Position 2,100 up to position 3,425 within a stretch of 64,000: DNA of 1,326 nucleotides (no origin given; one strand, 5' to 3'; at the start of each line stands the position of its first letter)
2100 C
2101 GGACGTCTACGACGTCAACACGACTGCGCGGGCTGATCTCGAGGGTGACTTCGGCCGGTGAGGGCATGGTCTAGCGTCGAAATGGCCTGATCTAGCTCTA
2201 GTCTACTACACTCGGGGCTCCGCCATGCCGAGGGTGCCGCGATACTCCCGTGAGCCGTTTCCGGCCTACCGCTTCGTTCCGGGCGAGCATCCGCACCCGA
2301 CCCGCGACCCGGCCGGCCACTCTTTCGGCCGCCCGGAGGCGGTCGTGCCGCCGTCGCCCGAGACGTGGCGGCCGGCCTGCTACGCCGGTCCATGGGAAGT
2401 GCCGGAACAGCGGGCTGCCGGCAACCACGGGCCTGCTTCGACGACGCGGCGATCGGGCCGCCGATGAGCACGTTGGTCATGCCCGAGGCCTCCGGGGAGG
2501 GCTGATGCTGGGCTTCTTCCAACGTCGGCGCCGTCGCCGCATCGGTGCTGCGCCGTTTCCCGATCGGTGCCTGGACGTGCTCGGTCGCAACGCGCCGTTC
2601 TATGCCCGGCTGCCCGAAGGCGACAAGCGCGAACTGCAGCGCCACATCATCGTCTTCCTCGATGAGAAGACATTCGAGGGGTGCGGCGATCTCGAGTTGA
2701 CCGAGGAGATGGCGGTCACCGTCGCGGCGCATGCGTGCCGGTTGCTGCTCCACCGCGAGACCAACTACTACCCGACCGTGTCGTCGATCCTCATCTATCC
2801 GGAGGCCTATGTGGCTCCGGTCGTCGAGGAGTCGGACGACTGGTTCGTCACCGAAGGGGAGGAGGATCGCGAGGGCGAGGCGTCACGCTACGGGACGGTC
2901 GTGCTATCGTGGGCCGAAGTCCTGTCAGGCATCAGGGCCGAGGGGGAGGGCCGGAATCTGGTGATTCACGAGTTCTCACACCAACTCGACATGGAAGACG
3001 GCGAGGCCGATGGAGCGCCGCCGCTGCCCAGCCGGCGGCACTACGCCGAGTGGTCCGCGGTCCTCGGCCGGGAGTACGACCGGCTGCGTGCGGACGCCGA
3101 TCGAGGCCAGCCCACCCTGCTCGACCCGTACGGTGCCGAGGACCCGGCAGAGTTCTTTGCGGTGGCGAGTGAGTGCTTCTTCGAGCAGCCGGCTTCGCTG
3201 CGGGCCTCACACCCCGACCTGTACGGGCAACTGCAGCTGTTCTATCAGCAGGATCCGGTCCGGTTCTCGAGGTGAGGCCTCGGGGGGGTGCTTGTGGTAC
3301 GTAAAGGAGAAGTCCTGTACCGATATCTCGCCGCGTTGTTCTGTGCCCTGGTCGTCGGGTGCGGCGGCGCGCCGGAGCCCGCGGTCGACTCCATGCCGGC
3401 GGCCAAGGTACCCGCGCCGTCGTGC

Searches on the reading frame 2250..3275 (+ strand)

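Call 63: search_protein_families(library=pfam, proteins=[window:2250-3275:+], max_evalue=0.00001)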
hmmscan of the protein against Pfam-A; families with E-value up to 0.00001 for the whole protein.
window:2250-3275:+ (341 aa): 1 family
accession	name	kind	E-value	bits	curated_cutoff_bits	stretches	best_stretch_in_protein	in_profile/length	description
PF06167.18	Peptidase_M90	-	2.7e-88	296.1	26.2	1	91-333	3-243/243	Glucose-regulated metallo-peptidase M90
